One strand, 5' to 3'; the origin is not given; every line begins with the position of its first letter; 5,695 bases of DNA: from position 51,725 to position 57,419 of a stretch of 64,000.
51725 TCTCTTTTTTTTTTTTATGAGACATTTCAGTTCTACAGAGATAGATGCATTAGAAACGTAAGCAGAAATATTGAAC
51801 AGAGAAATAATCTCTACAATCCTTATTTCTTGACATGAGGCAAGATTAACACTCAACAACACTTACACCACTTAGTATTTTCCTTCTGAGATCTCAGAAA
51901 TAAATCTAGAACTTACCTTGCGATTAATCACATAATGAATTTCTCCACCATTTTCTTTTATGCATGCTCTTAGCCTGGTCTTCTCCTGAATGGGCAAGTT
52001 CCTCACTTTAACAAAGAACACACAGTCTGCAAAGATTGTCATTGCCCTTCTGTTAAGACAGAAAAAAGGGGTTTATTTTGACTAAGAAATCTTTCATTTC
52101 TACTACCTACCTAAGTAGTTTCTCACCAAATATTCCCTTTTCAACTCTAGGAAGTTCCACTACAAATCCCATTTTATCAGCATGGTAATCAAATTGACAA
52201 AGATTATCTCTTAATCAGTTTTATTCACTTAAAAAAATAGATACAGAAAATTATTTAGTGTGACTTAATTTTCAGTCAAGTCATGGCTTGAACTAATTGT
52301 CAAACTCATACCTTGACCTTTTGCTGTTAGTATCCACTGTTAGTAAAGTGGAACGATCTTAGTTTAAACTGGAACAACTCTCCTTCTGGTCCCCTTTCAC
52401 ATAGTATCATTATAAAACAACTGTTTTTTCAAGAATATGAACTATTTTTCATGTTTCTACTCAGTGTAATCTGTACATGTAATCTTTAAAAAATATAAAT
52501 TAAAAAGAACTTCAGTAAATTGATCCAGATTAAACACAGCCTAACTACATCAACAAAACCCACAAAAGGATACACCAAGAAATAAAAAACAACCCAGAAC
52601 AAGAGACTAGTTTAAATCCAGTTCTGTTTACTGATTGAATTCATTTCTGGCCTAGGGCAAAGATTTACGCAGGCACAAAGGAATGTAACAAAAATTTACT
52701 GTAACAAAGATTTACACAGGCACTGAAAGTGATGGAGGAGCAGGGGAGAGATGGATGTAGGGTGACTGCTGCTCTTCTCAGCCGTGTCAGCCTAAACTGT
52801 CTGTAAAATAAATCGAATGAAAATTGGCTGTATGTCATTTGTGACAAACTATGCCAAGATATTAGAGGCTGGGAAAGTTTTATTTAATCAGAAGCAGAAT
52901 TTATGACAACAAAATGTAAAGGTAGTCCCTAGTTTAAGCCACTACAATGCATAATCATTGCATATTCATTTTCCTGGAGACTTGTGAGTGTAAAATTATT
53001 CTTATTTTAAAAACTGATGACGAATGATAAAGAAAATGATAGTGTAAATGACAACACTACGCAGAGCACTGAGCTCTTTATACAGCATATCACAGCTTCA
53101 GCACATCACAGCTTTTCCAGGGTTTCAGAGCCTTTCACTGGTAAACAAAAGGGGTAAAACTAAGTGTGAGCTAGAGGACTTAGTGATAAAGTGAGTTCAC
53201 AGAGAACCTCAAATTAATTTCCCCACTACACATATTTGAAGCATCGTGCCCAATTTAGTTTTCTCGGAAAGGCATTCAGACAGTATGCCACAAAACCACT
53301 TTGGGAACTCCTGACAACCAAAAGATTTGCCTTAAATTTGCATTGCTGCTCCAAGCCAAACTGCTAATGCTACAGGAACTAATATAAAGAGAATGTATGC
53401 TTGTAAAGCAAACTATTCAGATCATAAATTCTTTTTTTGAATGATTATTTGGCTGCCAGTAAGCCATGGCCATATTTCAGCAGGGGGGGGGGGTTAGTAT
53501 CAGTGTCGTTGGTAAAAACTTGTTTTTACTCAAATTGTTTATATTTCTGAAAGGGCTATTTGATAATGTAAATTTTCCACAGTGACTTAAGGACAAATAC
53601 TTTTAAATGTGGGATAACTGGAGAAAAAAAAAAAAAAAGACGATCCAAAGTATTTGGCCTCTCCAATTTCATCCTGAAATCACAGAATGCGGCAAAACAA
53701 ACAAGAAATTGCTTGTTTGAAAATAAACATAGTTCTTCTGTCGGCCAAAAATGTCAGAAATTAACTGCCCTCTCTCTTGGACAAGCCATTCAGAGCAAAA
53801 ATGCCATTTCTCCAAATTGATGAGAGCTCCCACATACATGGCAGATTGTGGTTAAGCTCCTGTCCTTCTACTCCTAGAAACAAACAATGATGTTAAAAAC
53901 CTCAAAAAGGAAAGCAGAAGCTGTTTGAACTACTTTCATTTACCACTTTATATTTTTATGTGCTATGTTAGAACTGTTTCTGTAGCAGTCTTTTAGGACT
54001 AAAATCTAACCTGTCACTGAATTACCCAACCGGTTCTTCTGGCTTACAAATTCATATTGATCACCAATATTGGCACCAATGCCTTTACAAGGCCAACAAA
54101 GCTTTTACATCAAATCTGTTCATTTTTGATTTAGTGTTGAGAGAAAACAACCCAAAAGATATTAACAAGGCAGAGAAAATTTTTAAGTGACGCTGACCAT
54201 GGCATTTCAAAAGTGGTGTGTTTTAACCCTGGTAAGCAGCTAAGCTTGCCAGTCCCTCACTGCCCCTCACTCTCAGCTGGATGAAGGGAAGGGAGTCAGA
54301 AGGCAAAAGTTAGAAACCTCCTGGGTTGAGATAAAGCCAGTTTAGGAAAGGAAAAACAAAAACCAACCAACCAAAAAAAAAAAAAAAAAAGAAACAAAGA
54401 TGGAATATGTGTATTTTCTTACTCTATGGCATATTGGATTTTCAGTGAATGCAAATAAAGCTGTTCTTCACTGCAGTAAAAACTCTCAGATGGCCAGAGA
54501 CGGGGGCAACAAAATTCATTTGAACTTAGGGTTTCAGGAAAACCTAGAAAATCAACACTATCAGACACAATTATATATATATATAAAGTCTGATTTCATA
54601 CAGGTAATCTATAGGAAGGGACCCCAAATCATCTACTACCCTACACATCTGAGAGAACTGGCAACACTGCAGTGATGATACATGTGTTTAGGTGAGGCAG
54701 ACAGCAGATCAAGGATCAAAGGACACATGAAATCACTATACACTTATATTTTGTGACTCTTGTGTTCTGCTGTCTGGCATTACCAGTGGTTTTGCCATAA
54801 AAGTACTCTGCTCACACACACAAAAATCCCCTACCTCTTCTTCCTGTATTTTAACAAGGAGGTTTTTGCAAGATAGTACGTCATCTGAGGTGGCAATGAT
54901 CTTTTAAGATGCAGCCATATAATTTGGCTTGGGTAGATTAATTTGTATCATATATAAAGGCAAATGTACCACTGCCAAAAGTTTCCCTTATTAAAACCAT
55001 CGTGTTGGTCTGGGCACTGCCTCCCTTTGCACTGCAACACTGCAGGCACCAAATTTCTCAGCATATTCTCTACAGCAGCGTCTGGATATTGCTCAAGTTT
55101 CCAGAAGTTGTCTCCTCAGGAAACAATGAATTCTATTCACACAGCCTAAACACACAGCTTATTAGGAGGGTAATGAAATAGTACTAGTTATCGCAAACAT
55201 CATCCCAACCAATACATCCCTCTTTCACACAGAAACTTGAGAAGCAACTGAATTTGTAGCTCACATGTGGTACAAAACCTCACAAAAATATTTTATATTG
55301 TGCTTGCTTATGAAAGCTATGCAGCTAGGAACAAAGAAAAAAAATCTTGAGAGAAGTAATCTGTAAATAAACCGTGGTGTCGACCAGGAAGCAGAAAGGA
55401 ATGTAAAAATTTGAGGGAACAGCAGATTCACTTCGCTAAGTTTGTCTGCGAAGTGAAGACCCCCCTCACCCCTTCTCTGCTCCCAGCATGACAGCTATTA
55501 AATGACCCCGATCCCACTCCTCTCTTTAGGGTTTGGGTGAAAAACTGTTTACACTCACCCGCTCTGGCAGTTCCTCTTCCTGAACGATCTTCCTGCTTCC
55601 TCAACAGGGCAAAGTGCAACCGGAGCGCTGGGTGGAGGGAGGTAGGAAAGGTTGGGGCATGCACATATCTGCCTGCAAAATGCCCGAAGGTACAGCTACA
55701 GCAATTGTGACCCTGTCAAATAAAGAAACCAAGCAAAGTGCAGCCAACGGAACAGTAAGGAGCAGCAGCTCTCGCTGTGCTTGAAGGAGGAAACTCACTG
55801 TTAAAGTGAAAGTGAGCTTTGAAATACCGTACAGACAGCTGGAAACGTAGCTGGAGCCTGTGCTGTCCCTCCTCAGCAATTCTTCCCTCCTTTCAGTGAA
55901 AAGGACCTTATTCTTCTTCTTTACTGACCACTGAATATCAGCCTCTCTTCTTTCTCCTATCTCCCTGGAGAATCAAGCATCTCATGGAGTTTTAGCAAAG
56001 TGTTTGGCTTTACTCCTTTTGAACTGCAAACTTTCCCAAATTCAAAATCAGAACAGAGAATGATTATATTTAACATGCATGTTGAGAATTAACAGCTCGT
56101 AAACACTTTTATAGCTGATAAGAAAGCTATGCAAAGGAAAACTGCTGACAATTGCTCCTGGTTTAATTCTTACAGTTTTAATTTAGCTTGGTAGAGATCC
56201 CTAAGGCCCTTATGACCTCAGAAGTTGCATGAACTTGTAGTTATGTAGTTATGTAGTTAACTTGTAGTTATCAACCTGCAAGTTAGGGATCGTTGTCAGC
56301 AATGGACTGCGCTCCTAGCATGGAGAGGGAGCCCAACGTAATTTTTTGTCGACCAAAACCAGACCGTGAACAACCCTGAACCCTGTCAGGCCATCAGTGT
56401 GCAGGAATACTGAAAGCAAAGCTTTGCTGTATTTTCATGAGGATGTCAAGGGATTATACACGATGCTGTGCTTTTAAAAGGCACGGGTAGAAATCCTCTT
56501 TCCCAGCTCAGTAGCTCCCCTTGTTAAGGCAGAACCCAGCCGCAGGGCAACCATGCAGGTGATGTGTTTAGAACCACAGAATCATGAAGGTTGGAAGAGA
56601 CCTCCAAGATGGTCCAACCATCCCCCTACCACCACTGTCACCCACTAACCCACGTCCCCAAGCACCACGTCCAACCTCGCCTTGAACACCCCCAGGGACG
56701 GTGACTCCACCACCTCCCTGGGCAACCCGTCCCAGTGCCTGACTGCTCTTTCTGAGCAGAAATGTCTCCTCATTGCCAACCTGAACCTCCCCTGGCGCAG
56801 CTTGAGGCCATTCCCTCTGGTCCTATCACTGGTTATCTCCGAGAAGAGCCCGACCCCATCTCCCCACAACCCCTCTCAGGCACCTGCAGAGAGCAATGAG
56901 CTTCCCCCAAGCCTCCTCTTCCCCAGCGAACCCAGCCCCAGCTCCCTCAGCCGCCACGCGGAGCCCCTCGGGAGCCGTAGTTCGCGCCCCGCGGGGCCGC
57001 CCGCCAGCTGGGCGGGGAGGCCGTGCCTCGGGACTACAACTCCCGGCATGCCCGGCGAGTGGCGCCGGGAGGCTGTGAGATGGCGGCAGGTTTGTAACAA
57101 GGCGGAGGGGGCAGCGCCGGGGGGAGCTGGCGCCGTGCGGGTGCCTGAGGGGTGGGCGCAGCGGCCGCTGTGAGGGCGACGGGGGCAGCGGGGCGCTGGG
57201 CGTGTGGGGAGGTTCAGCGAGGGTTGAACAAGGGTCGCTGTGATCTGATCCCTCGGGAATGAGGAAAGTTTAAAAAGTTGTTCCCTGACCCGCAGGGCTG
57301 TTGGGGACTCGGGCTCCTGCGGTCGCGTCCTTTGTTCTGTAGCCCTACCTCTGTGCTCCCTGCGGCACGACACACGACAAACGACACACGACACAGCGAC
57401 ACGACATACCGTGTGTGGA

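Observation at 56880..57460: Bidirectional PARP4/CENPJ CpG-island promoter with a ZNF143 (SBS)-type ACTACA motif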

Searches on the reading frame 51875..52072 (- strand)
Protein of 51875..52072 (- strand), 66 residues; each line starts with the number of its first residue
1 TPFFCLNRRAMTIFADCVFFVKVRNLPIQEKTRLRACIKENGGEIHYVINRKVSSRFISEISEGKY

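Call 6: search_protein_families(library=pfam, proteins=[window:51875-52072:-], max_evalue=0.1)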
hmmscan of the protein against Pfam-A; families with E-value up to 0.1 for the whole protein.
window:51875-52072:- (66 aa): 4 families
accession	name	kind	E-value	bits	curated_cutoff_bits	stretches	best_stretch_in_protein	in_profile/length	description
PF00533.33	BRCT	-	2.8e-05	24.7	21.3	1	11-53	3-43/78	BRCA1 C Terminus (BRCT) domain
PF16589.12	BRCT_2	-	0.00051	20.7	27.3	1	13-60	2-47/86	BRCT domain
PF15852.10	DUF4724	-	0.0095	16.8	27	1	9-65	9-71/93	Domain of unknown function (DUF4724)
PF00466.25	Ribosomal_L10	-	0.012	16.1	22.8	1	16-50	21-55/100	Ribosomal protein L10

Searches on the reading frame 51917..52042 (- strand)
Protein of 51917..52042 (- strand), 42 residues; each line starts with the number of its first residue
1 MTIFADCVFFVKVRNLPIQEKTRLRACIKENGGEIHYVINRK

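Call 69: search_solved_structures(query=window:51917-52042:-, max_evalue=1, show_alignments=1)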
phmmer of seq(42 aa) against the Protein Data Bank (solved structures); distinct sequences matched with E-value up to 1: 8.
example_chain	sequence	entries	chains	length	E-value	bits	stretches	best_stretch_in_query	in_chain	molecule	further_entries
9dev_A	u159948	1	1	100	4.4e-08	35.8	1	1-40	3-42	Protein mono-ADP-ribosyltransferase PARP4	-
9dfq_A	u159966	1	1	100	1.3e-07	34.3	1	1-40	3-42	Protein mono-ADP-ribosyltransferase PARP4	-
9dfr_A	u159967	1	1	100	1.7e-07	34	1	1-40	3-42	Protein mono-ADP-ribosyltransferase PARP4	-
9dfp_A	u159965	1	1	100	1.7e-07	33.9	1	1-40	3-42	Protein mono-ADP-ribosyltransferase PARP4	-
9dfo_A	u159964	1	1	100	1.7e-07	33.9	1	1-40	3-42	Protein mono-ADP-ribosyltransferase PARP4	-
11jf_P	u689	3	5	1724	4.4e-07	32.7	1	1-40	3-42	Protein mono-ADP-ribosyltransferase PARP4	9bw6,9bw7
4v83_BI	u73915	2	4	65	0.14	15.8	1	8-37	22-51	50S ribosomal protein L10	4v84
6n4v_Af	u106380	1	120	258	0.22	15.3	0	16-42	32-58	Coat protein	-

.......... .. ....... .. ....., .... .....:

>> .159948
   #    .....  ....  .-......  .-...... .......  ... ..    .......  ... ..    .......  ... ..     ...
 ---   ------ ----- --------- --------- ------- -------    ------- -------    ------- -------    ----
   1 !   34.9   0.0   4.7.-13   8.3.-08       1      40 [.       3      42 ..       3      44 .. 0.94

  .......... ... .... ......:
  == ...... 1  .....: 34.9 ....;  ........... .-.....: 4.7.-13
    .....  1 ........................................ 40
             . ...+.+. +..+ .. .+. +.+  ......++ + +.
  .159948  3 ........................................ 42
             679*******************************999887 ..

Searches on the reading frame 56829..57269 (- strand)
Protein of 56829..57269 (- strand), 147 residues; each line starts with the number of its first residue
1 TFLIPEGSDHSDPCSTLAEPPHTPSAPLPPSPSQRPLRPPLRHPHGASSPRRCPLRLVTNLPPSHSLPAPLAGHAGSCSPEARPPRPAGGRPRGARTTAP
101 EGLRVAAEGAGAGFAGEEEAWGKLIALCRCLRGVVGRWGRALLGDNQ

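Call 32: find_homologous_proteins(query=A2, max_evalue=10)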
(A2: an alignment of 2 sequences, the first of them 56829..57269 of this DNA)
Query A2 (2 sequences) (147 aa, profile of the alignment): 8 proteins with E <= 10 among 8000 candidates.
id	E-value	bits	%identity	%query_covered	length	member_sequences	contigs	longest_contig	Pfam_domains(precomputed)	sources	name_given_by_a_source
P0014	5.0e-117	407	88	12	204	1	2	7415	-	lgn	-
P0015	1.8e-36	144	82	12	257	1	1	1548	-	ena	-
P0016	1.7e-30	124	88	12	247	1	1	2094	-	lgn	-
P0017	8.4e-28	116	70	16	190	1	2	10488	-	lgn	-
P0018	3.1e-25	107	91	90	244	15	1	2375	-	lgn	-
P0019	9.3e-14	70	-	-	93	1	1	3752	-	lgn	-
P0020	3.3e+0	25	83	12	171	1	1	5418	-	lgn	-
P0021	6.0e+0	24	51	24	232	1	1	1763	-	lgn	-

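Call 34: find_encoding_contigs(protein=P0017, flank=10000, max_places=3)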
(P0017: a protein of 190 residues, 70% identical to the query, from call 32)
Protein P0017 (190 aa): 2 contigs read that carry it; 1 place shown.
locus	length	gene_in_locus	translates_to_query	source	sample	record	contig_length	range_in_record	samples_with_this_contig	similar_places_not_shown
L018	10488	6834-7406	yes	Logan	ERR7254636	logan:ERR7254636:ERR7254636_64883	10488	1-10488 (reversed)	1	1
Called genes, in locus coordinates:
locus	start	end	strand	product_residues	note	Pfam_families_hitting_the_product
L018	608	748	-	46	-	-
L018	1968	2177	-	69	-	-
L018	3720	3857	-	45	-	-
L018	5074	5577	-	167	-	-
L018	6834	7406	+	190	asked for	-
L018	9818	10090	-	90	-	-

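Call 35: find_encoding_contigs(protein=P0020, flank=10000, max_places=3)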
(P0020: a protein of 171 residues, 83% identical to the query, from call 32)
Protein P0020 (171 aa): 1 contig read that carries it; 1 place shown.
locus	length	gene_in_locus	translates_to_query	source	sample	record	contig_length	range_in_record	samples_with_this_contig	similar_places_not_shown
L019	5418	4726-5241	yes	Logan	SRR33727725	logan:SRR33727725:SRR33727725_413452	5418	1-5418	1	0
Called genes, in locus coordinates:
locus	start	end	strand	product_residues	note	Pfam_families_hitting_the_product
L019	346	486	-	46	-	-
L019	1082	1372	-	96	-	-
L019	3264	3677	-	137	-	-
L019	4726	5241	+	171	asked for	-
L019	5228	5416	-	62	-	?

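Call 36: find_encoding_contigs(protein=P0021, flank=10000, max_places=3)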
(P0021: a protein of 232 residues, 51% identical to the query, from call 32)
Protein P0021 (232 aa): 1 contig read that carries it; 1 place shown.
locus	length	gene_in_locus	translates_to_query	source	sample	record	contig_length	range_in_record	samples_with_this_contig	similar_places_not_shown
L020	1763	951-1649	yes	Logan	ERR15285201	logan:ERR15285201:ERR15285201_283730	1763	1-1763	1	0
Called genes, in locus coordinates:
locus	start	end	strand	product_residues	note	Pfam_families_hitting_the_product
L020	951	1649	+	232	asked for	-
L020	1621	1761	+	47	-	?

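Call 37: find_encoding_contigs(protein=P0016, flank=10000, max_places=3)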
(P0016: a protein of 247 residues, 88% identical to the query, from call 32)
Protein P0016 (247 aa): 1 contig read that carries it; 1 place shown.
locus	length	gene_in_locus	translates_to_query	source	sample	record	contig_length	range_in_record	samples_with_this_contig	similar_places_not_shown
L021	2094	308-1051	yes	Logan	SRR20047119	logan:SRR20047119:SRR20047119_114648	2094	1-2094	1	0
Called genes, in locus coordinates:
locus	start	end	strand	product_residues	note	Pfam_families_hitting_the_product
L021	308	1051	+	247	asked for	-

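Call 84: search_protein_representatives(alignment_id=A5)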
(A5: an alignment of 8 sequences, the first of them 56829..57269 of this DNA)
Query: 8 sequences, 214 profile positions. Proteins with E-value up to 0.001 (for the whole library): 11; up to 1e-10: 9; up to 1e-30: 5. The best 11 are listed.
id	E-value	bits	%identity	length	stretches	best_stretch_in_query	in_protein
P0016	3.7e-72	259.1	-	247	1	5-198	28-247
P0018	6.2e-59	215.9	-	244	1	3-214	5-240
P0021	1.7e-58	214.5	-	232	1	1-189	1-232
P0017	2.0e-50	188.1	-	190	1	41-198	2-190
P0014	8.5e-44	166.4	-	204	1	93-208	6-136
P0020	1.8e-24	103.2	-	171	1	90-212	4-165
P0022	1.9e-21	93.4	-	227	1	3-163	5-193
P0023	7.5e-18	81.6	-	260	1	44-211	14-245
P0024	2.0e-12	63.9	-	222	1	53-178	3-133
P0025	2.7e-09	53.6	-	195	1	41-185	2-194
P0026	2.9e-06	43.8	-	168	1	11-115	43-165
